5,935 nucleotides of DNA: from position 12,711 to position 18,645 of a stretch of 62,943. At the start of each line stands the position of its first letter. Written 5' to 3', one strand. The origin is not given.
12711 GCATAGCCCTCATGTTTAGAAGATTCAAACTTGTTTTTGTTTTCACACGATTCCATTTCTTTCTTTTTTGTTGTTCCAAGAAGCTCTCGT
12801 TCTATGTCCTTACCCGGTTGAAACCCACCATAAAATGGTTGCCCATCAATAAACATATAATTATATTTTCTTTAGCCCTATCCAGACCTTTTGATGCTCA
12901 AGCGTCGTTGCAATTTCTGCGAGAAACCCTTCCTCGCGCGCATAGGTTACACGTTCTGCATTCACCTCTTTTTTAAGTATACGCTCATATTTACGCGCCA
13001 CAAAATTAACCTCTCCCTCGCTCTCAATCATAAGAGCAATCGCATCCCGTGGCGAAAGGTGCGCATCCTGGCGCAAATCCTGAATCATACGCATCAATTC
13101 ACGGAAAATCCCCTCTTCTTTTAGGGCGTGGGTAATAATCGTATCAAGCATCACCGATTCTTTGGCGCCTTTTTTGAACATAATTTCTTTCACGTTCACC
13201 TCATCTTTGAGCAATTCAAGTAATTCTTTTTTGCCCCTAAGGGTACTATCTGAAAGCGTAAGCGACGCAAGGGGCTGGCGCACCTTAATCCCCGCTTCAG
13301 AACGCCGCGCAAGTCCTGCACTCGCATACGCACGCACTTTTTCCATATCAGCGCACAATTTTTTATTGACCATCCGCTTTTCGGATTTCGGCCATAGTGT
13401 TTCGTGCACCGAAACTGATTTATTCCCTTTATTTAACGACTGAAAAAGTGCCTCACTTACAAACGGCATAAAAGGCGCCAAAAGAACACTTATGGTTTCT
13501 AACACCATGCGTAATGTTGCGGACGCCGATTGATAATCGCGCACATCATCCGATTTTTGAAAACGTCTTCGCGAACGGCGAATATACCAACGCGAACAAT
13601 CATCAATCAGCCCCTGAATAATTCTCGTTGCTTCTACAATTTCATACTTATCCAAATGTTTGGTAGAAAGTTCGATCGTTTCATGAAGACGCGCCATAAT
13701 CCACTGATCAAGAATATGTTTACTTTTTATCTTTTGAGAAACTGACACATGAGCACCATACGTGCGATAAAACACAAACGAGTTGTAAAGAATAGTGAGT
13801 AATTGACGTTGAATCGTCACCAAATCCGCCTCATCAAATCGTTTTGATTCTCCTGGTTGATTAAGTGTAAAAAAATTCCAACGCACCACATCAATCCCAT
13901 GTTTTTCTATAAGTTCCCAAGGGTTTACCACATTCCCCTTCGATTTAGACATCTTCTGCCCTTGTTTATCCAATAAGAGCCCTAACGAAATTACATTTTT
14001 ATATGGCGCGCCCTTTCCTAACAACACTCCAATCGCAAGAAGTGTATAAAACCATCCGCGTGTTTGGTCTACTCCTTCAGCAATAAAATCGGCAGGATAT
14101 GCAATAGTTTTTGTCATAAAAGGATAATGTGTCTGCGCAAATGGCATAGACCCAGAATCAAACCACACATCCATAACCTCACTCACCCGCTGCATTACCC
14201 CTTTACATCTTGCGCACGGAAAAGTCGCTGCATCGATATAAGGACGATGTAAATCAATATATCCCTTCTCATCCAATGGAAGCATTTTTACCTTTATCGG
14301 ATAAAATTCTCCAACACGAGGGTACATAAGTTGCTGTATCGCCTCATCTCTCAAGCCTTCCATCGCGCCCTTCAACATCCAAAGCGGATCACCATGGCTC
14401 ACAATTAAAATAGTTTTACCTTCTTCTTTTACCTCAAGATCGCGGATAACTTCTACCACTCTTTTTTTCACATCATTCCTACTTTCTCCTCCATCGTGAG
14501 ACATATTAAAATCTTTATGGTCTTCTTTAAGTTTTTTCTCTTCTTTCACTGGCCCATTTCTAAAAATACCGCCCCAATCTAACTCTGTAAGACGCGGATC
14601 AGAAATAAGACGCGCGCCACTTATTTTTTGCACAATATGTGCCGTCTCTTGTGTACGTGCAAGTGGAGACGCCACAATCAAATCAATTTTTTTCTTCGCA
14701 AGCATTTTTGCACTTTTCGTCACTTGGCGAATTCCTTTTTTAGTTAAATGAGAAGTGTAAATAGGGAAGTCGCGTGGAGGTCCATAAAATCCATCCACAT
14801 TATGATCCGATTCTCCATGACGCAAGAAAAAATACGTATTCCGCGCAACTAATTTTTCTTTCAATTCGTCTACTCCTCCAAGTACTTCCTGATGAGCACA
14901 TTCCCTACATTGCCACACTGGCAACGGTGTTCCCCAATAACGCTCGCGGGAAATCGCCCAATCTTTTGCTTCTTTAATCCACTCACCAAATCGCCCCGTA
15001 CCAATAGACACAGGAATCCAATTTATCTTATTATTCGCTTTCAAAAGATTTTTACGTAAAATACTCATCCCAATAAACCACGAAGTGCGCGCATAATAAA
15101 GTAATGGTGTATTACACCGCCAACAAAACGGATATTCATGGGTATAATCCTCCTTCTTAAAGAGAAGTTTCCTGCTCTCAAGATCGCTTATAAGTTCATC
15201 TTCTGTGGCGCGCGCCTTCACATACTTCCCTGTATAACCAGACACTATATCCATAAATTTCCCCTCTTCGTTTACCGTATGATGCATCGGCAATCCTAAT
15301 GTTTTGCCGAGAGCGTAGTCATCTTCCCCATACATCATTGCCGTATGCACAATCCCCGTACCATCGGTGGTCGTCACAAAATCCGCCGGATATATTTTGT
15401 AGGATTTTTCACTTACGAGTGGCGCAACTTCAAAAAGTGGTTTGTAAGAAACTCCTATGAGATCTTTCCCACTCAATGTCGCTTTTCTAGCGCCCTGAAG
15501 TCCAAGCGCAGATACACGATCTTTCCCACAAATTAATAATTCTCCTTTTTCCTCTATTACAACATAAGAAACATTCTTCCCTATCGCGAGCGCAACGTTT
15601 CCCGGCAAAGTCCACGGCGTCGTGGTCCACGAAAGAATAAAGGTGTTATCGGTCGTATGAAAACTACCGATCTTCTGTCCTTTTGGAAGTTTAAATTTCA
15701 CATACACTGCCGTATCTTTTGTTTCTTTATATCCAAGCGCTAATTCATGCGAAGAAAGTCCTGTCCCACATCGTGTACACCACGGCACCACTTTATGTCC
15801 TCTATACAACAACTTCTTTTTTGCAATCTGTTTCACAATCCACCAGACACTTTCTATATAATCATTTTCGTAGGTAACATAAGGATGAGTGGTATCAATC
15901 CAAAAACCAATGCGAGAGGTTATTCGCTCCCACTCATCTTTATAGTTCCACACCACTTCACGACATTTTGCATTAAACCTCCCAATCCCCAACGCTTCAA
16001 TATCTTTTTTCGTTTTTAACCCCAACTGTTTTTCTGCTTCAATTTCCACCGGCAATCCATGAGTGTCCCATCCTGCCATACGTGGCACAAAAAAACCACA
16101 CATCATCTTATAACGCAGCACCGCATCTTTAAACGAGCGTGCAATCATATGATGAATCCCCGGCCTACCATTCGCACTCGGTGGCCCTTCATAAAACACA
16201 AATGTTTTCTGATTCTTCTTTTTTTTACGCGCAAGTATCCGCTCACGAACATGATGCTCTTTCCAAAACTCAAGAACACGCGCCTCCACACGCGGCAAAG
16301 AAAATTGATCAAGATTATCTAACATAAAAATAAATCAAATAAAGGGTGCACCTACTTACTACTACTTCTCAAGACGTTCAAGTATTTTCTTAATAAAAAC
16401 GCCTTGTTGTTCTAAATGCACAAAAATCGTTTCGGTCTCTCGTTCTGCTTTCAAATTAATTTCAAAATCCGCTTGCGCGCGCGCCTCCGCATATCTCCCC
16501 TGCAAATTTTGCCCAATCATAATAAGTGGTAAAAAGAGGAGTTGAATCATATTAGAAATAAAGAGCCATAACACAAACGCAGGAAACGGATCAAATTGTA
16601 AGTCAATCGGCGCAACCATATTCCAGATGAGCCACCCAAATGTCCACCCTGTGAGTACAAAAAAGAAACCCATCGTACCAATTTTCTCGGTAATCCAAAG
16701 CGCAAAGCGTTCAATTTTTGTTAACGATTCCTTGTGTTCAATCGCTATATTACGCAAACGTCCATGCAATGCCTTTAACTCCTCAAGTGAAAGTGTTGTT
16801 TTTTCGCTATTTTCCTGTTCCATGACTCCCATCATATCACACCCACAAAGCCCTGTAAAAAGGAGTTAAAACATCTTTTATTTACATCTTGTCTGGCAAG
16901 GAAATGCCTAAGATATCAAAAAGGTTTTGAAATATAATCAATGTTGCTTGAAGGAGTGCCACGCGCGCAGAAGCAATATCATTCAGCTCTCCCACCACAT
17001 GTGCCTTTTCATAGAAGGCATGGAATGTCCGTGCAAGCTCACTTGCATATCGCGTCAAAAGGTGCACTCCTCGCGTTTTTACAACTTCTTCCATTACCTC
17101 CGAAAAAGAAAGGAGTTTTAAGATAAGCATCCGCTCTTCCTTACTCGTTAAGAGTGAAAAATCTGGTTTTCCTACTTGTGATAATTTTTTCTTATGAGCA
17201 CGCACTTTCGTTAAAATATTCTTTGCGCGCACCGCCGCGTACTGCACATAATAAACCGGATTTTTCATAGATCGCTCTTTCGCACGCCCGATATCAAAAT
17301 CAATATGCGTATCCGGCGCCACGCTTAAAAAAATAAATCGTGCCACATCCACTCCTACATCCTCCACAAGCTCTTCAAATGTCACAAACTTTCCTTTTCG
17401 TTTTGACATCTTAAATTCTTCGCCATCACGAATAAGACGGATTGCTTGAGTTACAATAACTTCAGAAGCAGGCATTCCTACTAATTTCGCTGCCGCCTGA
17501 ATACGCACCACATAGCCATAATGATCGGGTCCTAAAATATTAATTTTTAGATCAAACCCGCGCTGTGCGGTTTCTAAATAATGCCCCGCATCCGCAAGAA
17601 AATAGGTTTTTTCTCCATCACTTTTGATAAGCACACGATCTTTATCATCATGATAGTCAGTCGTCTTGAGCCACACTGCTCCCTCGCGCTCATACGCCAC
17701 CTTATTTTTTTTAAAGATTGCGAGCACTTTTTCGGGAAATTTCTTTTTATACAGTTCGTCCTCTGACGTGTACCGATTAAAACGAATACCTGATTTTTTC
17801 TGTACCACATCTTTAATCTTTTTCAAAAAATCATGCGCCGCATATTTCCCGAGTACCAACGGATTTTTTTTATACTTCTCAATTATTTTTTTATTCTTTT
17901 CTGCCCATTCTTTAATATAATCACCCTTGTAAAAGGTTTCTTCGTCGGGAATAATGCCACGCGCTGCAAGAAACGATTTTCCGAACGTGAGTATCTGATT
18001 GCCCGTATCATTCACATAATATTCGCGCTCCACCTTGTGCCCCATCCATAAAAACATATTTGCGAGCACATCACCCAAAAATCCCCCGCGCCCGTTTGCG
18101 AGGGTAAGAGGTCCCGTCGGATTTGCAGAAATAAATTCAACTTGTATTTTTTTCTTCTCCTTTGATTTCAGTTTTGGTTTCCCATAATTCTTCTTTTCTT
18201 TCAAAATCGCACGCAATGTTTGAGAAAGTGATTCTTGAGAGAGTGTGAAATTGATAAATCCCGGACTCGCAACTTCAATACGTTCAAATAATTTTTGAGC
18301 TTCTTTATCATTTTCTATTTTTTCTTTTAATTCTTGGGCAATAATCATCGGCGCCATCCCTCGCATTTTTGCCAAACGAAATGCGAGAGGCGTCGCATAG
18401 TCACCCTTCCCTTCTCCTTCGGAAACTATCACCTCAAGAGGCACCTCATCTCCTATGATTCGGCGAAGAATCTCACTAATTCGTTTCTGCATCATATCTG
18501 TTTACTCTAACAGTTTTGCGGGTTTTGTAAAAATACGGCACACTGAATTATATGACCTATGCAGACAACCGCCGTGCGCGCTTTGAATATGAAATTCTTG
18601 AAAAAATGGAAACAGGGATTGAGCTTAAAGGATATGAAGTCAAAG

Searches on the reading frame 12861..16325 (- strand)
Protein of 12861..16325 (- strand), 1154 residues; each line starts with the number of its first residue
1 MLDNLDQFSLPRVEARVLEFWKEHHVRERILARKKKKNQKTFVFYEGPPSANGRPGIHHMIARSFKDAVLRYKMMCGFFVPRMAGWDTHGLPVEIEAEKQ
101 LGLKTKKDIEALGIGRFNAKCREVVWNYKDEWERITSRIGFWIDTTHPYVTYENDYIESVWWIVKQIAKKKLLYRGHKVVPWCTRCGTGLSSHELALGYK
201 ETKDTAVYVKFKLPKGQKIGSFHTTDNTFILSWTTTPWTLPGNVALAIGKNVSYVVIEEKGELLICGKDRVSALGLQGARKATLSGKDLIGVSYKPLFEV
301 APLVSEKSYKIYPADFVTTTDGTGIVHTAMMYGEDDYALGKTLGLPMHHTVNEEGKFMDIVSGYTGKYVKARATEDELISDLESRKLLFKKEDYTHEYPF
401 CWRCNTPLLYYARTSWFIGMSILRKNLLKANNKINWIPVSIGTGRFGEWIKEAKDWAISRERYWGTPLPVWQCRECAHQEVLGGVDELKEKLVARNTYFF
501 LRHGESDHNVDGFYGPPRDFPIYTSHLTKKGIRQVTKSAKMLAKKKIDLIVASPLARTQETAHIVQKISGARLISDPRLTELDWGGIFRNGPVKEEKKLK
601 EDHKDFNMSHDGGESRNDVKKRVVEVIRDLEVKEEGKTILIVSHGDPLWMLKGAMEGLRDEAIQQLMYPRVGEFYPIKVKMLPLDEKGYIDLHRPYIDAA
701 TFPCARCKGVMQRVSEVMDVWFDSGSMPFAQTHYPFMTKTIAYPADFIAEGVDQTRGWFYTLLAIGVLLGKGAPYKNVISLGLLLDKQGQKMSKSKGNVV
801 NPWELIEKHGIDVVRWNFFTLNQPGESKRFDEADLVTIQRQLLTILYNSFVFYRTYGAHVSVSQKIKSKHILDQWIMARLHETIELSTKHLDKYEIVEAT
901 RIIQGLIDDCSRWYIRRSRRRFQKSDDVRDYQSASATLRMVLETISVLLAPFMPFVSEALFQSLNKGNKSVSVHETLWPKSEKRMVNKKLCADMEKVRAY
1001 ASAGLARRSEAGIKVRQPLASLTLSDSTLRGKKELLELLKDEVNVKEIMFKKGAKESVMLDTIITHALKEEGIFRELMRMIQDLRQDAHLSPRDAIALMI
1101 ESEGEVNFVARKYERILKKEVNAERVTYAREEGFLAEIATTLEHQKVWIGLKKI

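Call 21: search_protein_families(library=pfam, proteins=[window:12861-16325:-], max_evalue=0.00001)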
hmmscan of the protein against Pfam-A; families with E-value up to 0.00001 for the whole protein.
window:12861-16325:- (1154 aa): 5 families
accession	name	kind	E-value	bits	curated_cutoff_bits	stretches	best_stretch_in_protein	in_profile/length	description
PF00133.28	tRNA-synt_1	-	5.7e-114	381.5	22.7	2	17-492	2-267/414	tRNA synthetases class I (I, L, M and V)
PF00300.27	His_Phos_1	-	3.4e-33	115.4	21.7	1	499-666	2-169/194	Histidine phosphatase superfamily (branch 1)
PF08264.19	Anticodon_1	-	1.6e-28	99.9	25.1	1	873-1019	1-144/148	Anticodon-binding domain of tRNA ligase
PF19302.4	DUF5915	-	2.4e-15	57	27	1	1057-1152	101-193/195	Domain of unknown function (DUF5915)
PF09334.17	tRNA-synt_1g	-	2.6e-14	53.2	20.1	0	759-838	295-374/391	tRNA synthetases class I (M)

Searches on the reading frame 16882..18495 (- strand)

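Call 21: search_protein_families(library=pfam, proteins=[window:16882-18495:-], max_evalue=0.00001)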
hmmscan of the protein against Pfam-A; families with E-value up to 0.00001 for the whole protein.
window:16882-18495:- (537 aa): 3 families
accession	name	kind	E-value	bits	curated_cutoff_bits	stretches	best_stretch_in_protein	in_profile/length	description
PF05746.21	DALR_1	-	4e-27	95.1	22.3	1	417-537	1-117/117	DALR anticodon binding domain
PF03485.21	Arg_tRNA_synt_N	-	9.1e-18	65.1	21.5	1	2-85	3-85/85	Arginyl tRNA synthetase N terminal domain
PF00750.26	tRNA-synt_1d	-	1.3e-17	64.3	23.3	1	94-379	2-297/349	tRNA synthetases class I (R), catalytic domain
